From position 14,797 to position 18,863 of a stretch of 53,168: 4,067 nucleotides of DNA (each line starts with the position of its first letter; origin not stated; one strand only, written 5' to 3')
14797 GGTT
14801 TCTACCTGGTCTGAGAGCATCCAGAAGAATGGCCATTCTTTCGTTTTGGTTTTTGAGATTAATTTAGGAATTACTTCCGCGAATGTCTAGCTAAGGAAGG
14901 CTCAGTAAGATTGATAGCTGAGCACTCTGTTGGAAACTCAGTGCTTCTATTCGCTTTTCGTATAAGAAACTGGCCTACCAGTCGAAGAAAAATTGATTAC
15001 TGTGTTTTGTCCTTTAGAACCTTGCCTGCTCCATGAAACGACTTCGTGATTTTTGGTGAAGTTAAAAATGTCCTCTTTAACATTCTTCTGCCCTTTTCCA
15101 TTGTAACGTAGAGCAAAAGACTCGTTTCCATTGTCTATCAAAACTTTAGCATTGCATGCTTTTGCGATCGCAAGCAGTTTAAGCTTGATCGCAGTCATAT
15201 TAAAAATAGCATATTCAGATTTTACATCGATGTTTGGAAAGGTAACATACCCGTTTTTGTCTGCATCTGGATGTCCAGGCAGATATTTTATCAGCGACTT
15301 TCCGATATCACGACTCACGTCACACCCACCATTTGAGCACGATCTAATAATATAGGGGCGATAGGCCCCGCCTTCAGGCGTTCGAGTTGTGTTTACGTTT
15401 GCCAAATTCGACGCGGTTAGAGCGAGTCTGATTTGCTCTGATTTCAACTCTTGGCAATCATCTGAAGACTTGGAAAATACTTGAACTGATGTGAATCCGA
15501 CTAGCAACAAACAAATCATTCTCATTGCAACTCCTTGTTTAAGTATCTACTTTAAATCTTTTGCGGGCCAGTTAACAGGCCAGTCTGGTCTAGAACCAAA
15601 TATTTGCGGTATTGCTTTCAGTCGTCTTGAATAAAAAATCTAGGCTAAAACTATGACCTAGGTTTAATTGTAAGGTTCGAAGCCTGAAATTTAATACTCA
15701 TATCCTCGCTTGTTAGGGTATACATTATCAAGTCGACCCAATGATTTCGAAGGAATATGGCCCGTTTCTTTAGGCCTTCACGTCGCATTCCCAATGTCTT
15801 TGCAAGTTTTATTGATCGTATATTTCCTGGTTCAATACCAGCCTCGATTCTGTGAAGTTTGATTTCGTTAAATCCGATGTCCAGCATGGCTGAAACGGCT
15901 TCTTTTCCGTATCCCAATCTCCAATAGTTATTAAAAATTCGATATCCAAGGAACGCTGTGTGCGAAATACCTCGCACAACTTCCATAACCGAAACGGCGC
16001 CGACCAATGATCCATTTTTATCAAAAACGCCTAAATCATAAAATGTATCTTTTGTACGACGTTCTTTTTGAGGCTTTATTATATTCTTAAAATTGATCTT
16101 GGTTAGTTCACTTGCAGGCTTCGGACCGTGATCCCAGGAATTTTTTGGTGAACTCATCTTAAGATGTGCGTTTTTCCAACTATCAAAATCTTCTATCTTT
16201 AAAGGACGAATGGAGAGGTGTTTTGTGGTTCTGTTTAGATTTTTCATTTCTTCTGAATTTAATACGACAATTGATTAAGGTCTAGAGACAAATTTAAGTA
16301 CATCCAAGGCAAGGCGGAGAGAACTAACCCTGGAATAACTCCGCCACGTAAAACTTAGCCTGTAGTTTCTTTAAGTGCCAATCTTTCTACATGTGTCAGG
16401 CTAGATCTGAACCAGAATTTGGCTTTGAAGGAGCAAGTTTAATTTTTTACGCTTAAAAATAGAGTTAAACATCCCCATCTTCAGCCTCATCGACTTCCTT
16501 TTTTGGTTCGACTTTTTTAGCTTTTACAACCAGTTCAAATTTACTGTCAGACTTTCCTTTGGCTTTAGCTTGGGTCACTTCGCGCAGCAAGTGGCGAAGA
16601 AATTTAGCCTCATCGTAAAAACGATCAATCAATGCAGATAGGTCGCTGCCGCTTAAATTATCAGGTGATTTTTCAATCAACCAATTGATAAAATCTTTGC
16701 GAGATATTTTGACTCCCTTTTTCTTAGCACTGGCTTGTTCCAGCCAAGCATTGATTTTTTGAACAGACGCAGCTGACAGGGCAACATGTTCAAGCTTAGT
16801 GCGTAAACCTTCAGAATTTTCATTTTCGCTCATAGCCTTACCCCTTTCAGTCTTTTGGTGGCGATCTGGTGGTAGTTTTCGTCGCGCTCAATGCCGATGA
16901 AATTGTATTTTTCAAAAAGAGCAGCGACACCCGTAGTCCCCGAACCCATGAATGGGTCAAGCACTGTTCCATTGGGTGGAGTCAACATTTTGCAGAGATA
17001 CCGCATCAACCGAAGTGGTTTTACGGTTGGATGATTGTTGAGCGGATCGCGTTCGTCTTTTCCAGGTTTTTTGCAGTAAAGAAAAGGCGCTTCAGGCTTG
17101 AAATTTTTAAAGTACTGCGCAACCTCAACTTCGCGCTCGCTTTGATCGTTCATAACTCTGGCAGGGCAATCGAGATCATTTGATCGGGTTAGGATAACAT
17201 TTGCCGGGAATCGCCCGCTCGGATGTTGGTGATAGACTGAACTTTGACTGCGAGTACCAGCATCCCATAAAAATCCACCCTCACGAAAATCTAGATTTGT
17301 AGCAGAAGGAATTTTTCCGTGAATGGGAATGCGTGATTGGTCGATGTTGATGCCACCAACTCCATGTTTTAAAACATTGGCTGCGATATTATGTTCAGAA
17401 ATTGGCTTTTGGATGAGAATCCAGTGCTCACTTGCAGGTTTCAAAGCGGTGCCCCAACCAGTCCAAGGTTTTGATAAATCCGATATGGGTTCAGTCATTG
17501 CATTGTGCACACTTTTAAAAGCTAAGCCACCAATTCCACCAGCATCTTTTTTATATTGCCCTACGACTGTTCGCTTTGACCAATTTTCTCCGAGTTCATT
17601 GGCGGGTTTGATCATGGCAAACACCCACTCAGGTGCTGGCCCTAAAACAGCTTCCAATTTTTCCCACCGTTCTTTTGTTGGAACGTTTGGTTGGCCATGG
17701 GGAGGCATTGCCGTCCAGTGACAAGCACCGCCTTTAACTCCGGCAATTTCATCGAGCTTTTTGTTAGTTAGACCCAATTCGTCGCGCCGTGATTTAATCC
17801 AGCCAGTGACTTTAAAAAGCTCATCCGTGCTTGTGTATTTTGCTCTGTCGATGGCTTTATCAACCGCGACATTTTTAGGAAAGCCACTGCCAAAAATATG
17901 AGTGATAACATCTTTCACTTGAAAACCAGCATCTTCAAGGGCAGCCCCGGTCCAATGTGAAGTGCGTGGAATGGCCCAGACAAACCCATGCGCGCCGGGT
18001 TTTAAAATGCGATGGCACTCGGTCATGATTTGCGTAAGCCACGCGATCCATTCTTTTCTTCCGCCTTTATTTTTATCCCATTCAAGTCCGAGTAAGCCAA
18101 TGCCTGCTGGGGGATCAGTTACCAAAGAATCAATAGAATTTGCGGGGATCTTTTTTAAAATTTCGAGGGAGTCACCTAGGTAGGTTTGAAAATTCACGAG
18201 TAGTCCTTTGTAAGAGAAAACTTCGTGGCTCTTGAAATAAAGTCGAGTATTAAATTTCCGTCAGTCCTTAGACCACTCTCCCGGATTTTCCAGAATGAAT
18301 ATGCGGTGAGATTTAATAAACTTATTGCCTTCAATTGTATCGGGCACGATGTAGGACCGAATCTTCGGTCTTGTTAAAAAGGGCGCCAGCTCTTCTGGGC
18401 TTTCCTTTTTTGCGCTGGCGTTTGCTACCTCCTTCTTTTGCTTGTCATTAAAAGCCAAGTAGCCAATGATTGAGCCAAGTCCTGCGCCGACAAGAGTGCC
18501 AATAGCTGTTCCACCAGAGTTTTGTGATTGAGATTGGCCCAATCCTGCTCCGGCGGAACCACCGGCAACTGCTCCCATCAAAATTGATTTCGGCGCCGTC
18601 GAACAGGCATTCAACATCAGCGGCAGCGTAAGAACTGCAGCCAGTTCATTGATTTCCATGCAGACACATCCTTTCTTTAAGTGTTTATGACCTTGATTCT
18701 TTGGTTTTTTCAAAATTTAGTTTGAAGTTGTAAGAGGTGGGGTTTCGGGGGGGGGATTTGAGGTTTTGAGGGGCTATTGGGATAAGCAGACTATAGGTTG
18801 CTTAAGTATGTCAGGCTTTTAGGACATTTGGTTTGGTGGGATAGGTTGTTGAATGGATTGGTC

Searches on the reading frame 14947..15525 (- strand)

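Call 36: search_protein_families(library=pfam, proteins=[window:14947-15525:-], max_evalue=0.01)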
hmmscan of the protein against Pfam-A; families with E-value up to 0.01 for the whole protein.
window:14947-15525:- (192 aa): 1 family
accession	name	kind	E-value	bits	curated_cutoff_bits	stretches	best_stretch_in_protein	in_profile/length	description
PF00460.25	Flg_bb_rod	-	3.9e-05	24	20.7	1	27-48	8-29/31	Flagella basal body rod protein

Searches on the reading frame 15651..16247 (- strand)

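Call 36: search_protein_families(library=pfam, proteins=[window:15651-16247:-], max_evalue=0.01)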
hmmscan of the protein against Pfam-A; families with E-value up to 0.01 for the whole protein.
window:15651-16247:- (198 aa): 3 families
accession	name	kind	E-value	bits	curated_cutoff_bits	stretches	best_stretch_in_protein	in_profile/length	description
PF13302.13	Acetyltransf_3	-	8.5e-21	75.5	25.4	1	11-155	2-138/138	Acetyltransferase (GNAT) domain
PF00583.31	Acetyltransf_1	-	4.2e-09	37.1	20.7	1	68-154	34-116/116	Acetyltransferase (GNAT) family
PF13420.13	Acetyltransf_4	-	9.8e-08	32.6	24.3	1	13-175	1-155/155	Acetyltransferase (GNAT) domain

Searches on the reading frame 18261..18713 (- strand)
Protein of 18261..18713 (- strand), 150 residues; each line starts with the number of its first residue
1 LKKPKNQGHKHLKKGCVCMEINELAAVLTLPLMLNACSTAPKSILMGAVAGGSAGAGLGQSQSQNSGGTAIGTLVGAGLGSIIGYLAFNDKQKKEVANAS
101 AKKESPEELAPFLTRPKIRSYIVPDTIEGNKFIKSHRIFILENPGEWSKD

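Call 36: search_protein_families(library=pfam, proteins=[window:18261-18713:-], max_evalue=0.01)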
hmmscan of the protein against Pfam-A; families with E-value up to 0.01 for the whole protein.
window:18261-18713:- (150 aa): 2 families
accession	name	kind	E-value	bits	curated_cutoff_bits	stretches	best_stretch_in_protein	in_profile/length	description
PF13488.11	Gly-zipper_Omp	-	6.1e-07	29.7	25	1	46-85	1-40/46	Glycine zipper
PF05433.20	Rick_17kDa_Anti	-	1.5e-05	25.2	24.2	1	46-85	1-40/43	Glycine zipper 2TM domain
